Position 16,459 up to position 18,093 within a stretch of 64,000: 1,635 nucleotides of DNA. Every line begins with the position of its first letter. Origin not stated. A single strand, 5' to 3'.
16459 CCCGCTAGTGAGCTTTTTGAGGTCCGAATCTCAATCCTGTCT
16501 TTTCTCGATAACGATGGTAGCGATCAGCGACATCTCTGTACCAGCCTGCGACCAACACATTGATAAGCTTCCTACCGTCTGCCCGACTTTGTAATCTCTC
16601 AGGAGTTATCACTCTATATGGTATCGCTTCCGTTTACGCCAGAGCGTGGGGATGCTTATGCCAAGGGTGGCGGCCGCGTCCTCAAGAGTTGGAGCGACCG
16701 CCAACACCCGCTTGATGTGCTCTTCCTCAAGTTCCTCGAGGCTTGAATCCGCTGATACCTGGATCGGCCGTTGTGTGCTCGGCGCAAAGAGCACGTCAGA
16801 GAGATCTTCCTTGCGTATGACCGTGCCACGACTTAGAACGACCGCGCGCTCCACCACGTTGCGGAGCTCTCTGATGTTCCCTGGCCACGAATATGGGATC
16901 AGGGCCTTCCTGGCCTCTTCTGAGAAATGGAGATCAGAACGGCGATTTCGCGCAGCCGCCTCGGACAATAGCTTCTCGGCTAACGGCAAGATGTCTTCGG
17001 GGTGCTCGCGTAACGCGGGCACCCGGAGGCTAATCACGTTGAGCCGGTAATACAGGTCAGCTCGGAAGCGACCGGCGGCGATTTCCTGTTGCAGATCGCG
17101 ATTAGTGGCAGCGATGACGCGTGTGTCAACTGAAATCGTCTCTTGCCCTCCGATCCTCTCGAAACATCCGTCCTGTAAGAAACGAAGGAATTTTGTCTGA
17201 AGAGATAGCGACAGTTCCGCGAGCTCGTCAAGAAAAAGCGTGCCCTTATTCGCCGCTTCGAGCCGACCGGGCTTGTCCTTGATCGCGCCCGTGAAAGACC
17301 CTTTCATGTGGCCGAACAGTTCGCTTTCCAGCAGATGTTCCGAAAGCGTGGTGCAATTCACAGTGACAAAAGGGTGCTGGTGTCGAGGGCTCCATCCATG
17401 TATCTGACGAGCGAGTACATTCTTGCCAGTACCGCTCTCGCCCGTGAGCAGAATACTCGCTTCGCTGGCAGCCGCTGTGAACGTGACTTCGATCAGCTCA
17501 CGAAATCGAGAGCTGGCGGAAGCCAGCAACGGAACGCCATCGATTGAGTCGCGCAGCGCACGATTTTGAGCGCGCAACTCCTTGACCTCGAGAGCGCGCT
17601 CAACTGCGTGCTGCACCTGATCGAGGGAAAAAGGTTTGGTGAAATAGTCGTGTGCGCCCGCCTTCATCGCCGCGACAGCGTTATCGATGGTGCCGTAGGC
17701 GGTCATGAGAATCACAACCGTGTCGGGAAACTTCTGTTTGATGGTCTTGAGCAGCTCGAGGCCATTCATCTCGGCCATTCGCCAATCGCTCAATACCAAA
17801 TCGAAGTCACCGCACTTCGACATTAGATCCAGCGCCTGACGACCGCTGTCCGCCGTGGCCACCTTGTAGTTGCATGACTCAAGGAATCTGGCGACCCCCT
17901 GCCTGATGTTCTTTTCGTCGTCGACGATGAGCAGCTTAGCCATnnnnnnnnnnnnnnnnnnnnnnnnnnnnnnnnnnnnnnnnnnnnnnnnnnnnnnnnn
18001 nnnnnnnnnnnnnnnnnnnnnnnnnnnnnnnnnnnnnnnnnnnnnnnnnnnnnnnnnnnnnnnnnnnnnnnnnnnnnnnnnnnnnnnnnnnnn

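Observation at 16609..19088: kdp operon followed by a sigma-54-type two-component pair instead of KdpD/KdpE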

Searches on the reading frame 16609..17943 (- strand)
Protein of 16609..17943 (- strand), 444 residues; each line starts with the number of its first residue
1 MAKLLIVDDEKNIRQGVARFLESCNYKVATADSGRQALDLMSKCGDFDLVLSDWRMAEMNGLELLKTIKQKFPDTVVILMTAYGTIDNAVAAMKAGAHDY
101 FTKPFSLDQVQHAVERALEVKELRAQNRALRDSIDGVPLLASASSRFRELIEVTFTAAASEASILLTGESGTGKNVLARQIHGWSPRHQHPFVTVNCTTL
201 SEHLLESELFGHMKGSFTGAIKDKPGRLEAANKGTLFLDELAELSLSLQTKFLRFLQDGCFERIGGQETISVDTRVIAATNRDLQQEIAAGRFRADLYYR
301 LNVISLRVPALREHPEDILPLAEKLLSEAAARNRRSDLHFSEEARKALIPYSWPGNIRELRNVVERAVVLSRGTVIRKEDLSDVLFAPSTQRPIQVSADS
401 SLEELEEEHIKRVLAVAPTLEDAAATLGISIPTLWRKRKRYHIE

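Call 4: search_protein_families(library=pfam, proteins=[window:16609-17943:-])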
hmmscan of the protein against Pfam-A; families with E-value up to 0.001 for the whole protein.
window:16609-17943:- (444 aa): 10 families
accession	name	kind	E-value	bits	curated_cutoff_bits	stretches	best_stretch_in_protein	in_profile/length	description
PF00158.32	Sigma54_activat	-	2.5e-66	223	20.2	1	142-306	3-167/168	Sigma-54 interaction domain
PF00072.30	Response_reg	-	4.1e-31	107.9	30.2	1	5-114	2-110/111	Response regulator receiver domain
PF25601.1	AAA_lid_14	-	8.4e-23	80.4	27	1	312-391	1-80/87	AAA+ ATPase lid domain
PF14532.12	Sigma54_activ_2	-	6.2e-17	62.6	25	1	145-311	8-138/138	Sigma-54 interaction domain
PF02954.25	HTH_8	-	7.1e-08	32.5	22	1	401-441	1-42/42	Bacterial regulatory protein, Fis family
PF07728.20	AAA_5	-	8.4e-08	32.8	22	1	164-282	2-123/139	AAA domain (dynein-related subfamily)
PF01078.27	Mg_chelatase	-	1.2e-07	31.8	20.3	1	156-259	17-133/207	Magnesium chelatase, subunit ChlI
PF00004.35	AAA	-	1.9e-06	28.8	21.2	1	164-295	1-125/131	ATPase family associated with various cellular activities (AAA)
PF13401.12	AAA_22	-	3.1e-05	24.8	27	1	161-201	5-45/130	AAA domain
PF07724.20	AAA_2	-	4.8e-05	23.9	27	1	161-289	3-132/166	AAA domain (Cdc48 subfamily)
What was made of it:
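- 16609..17943 (-): NtrC-family response regulator / sigma-54 enhancer-binding protein (444 aa). It has a REC domain with intact DD, D53, T and K residues, an AAA+ domain with a GSFTGA loop, and a Fis-type HTH ending '............'. Pfam, call 4.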

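Call 77: search_protein_families(library=ncbifam, proteins=[window:16609-17943:-], max_evalue=0.001)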
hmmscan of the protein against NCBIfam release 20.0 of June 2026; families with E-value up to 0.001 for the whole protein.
window:16609-17943:- (444 aa): 118 families (the best 25 are shown)
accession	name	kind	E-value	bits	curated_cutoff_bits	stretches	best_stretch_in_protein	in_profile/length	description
NF008469.0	PRK11361.1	equivalog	5.3e-127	424.3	714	1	3-443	6-456/461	acetoacetate metabolism transcriptional regulator AtoC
TIGR02915.1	PEP_resp_reg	equivalog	9e-117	390.6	502.6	1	4-443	1-444/445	PEP-CTERM-box response regulator transcription factor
TIGR01818.1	ntrC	equivalog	1.7e-112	376.6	558.6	1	5-416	2-413/463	nitrogen regulation protein NR(I)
NF007689.0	PRK10365.1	equivalog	5.9e-111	371.4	760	1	4-437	8-438/441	sigma-54-dependent response regulator transcription factor ZraR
NF041946.1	LuxO_transreg_Vib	equivalog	2.4e-108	362.9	800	1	7-395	2-390/463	quorum-sensing sigma-54 dependent transcriptional regulator LuxO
NF011695.0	PRK15115.1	equivalog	1.8e-106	356.6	763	1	2-417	7-411/445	two-component system response regulator GlrR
NF051870.1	NAssimRespRegNtrX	equivalog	1.3e-102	344.1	600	1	1-377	1-374/452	nitrogen assimilation response regulator NtrX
TIGR01817.1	nifA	equivalog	9.5e-99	331.6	528.85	1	113-382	170-439/534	nif-specific transcriptional activator NifA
NF008176.1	PRK10923.1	equivalog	3.4e-96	322.7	620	1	3-400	5-401/469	nitrogen regulation protein NR(I)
NF049963.1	RespRegFlgRCampy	domain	4.3e-95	319.1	750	1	4-443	3-429/429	fla regulon two-component system response regulator FlgR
NF038308.1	RNA_repair_RtcR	equivalog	1.7e-93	314.3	650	1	138-395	180-446/530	RNA repair transcriptional activator RtcR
NF041552.1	TF_PrdR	equivalog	1.1e-90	304.6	795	1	142-441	271-576/577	sigma-54 dependent transcriptional regulator PrdR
NF003451.0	PRK05022.1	equivalog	1.3e-90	304.5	476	1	136-377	188-429/512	nitric oxide reductase transcriptional regulator NorR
NF050807.1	TransRegFlbDCaul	equivalog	2.5e-90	303.5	750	1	25-386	24-366/454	sigma-54-dependent transcriptional regulator FlbD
TIGR02329.1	propionate_PrpR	equivalog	7.2e-80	269.1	499.2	1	95-438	162-524/526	propionate catabolism operon regulatory protein PrpR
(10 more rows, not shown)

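Call 83: list_cluster_members(proteins=[window:16609-17943:-, window:20091-22247:-, window:22319-24136:-, window:25827-27992:-, window:60866-62092:-, window:33900-34904:+, window:58565-59314:+])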
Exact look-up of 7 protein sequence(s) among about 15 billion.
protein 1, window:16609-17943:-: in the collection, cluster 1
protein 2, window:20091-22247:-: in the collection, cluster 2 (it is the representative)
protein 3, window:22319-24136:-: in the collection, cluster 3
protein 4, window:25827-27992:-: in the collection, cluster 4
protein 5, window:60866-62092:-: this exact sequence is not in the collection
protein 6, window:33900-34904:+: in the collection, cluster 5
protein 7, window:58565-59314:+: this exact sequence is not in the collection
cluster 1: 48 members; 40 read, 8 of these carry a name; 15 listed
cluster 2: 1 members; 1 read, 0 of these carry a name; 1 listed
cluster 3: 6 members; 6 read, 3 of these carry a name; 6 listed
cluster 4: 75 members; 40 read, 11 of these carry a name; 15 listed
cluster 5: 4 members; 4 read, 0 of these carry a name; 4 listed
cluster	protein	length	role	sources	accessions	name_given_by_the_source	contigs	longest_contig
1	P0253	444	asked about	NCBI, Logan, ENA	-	-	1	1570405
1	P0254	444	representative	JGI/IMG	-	two-component system, NtrC family, response regulator AlgB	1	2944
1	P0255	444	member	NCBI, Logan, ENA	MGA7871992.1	MAG: sigma-54 dependent transcriptional regulator [Candidatus Binatus sp.]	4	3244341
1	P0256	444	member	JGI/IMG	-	NtrC-family two-component system response regulator AlgB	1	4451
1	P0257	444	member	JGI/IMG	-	two-component system, NtrC family, response regulator AlgB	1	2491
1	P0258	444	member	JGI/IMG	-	two-component system, NtrC family, response regulator AlgB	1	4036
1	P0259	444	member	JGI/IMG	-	NtrC-family two-component system response regulator AlgB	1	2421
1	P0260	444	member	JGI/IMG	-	two-component system, NtrC family, response regulator AlgB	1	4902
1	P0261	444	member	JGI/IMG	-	NtrC-family two-component system response regulator AlgB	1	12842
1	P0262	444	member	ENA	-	-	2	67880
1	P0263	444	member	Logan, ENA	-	-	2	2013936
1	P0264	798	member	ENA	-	-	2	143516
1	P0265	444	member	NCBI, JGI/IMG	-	-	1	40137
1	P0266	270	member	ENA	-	-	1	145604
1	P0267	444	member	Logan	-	-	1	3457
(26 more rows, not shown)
